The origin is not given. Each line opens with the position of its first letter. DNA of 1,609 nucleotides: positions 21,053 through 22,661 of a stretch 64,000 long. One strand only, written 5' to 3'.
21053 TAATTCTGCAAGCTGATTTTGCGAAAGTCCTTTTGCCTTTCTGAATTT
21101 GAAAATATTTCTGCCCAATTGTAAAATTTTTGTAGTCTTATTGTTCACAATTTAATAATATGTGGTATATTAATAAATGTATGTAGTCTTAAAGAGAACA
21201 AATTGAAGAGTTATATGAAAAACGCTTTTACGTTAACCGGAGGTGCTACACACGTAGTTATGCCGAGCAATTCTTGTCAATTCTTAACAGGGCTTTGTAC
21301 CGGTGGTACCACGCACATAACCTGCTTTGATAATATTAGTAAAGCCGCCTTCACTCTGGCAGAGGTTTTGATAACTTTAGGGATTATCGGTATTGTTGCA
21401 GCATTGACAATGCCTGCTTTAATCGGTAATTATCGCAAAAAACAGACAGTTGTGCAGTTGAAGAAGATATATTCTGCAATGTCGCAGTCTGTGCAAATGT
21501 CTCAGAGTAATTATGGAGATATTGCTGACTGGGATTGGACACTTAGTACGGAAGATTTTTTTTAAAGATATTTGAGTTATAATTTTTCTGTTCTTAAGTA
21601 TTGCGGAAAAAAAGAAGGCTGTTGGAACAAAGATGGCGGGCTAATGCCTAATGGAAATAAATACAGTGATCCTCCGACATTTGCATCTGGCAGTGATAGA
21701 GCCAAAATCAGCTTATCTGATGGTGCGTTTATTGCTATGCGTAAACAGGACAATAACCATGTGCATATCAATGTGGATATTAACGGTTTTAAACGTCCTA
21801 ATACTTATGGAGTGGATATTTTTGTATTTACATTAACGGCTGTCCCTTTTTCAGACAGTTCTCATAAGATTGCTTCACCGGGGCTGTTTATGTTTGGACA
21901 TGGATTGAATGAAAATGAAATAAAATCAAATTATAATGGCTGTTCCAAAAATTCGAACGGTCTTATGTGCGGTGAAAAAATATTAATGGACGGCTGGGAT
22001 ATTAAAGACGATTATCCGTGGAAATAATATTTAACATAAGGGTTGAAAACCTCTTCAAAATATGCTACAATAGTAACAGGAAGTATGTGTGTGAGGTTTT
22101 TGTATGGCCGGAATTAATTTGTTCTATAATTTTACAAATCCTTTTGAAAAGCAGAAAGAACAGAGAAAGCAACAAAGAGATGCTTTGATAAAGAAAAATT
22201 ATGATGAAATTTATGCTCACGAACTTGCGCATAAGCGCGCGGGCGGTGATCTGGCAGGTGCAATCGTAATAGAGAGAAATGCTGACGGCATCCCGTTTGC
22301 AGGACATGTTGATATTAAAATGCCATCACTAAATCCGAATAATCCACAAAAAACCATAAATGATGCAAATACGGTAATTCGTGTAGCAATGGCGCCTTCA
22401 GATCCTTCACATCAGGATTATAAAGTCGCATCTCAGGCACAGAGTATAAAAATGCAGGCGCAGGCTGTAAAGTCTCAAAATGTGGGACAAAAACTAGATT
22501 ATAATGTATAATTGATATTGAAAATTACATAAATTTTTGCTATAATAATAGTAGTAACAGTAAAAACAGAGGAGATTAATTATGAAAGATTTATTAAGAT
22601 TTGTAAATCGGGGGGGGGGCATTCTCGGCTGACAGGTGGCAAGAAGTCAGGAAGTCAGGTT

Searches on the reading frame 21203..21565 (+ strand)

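Call 41: search_protein_families(library=pfam, proteins=[window:21203-21565:+], max_evalue=0.01)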
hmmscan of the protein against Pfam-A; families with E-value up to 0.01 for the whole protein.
window:21203-21565:+ (120 aa): 2 families
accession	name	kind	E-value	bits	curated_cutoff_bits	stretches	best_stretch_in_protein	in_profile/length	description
PF07963.17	N_methyl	-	0.00054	19.9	21.2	1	47-69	4-26/27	Prokaryotic N-terminal methylation motif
PF18150.6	DUF5600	-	0.0051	18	26.6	1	69-119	30-81/107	Domain of unknown function (DUF5600)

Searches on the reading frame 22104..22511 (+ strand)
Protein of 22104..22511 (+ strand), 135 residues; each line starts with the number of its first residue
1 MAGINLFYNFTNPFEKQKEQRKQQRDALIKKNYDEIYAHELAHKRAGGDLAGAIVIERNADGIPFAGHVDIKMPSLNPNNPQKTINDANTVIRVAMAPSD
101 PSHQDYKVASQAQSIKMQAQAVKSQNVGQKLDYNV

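Call 28: find_encoding_contigs(protein=window:22104-22511:+, flank=10000, max_places=10)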
Protein window:22104-22511:+ (135 aa): 3 contigs read that carry it; 2 places shown.
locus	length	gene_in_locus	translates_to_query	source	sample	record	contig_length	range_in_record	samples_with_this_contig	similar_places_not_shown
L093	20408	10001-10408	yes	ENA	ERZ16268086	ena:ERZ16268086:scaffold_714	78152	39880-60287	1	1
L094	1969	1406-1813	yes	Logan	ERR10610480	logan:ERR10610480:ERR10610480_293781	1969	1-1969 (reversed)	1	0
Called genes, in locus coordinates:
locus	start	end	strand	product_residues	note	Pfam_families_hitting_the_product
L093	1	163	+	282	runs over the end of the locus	-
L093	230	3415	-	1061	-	PF08455:SNF2_assoc (weak), PF04851:ResIII, PF00176:SNF2-rel_dom, PF00270:DEAD, PF00271:Helicase_C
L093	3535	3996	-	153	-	PF02681:DUF212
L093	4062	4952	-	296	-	PF00348:polyprenyl_synt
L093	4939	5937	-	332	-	PF16745:RsgA_N, PF00071:Ras (faint), PF03193:RsgA_GTPase, PF02421:FeoB_N (faint), PF01926:MMR_HSR1 (weak)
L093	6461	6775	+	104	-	PF01132:EFP, PF09285:Elong-fact-P_C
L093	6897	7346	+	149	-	PF25984:BSH_YknX (faint), PF00364:Biotin_lipoyl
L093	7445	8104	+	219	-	PF00289:Biotin_carb_N, PF02786:CPSase_L_D2, PF02222:ATP-grasp (weak)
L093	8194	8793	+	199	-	PF02786:CPSase_L_D2, PF02785:Biotin_carb_C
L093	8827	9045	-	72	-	PF12844:HTH_19 (weak), PF13560:HTH_31, PF13443:HTH_26 (weak), PF01381:HTH_3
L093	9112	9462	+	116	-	PF20318:DUF6613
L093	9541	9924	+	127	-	PF20318:DUF6613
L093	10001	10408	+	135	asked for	PF12118:SprA-related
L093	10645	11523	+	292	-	PF07963:N_methyl (faint), PF20318:DUF6613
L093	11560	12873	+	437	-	PF01554:MatE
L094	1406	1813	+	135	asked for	PF12118:SprA-related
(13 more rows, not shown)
